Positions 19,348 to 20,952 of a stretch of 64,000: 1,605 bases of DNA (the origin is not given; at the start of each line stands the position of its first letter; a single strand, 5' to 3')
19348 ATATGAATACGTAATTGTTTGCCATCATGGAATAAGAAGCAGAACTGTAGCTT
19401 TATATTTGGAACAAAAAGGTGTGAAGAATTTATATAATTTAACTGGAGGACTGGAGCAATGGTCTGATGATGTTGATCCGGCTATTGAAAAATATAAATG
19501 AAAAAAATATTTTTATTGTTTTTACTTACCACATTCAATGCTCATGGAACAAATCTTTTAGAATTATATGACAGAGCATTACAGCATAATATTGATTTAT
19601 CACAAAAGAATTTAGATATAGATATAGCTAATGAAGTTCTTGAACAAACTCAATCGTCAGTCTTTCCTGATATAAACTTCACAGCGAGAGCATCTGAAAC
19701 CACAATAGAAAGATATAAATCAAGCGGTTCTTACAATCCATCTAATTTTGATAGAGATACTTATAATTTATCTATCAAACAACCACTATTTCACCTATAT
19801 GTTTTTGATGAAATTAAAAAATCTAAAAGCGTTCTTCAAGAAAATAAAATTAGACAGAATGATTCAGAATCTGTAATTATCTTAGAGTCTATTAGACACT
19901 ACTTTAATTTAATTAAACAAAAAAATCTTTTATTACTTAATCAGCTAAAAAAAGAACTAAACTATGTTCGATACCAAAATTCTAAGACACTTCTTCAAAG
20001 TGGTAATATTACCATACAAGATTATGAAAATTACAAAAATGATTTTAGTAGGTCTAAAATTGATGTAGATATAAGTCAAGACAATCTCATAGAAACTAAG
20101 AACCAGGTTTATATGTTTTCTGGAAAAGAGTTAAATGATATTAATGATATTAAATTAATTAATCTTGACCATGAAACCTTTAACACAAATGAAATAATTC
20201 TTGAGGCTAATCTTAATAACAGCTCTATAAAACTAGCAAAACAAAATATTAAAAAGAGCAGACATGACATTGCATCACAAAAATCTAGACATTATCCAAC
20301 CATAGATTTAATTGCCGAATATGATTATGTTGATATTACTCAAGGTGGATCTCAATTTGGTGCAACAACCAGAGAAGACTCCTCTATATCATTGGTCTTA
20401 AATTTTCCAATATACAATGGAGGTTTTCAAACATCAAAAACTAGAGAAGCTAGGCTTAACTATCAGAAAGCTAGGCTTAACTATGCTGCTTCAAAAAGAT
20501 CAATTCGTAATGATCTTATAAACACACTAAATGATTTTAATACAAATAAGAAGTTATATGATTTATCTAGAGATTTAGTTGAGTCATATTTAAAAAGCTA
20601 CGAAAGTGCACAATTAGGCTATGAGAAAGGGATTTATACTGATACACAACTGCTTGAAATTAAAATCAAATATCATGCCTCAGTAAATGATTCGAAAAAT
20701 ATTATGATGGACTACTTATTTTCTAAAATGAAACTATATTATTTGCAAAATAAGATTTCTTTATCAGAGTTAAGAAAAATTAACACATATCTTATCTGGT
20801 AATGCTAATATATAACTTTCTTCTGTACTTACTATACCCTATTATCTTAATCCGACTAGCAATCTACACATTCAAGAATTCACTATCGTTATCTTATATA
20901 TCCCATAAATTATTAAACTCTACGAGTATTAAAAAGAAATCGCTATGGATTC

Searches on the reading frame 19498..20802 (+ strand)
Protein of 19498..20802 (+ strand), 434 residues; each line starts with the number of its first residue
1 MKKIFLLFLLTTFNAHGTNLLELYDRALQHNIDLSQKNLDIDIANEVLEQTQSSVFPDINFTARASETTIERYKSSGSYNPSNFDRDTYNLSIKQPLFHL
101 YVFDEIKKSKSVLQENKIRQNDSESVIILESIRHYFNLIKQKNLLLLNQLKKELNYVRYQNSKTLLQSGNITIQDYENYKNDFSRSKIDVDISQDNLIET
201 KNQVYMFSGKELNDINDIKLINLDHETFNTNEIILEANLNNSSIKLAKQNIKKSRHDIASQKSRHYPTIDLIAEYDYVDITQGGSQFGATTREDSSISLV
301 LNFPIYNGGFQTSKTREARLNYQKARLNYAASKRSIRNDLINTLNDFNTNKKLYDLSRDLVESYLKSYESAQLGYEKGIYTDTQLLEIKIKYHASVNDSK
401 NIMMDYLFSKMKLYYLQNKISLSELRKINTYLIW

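Call 38: find_encoding_contigs(protein=window:19498-20802:+, flank=10000, max_places=1)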
Protein window:19498-20802:+ (434 aa): 5 contigs read that carry it; 1 place shown.
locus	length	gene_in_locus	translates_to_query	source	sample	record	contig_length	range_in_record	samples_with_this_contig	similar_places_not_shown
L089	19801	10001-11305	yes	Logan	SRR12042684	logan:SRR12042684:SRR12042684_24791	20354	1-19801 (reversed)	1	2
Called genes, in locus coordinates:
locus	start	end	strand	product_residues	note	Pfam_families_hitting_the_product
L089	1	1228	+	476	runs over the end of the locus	PF02934:GatB_N, PF02637:GatB_Yqey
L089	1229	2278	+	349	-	PF00022:Actin (faint), PF06723:MreB_Mbl, PF11104:PilM_2 (faint), PF00012:HSP70, PF14450:FtsA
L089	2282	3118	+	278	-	PF04085:MreC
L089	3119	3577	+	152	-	PF04093:MreD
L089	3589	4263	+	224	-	PF04445:SAM_MT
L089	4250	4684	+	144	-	PF19742:DUF6231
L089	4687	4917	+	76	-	PF01722:BolA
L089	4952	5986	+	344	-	PF00817:IMS, PF21999:IMS_HHH_1, PF11799:IMS_C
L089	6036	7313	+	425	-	PF01053:Cys_Met_Meta_PP, PF00155:Aminotran_1_2, PF01041:DegT_DnrJ_EryC1 (weak), PF01212:Beta_elim_lyase (weak)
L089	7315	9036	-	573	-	PF13667:ThiC-associated, PF01964:ThiC_Rad_SAM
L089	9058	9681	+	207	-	PF01135:PCMT, PF00398:RrnaAD (weak)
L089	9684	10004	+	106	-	PF00581:Rhodanese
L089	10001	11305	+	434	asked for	PF02321:OEP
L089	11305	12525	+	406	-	PF04413:Glycos_transf_N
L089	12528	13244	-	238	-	PF06293:Kdo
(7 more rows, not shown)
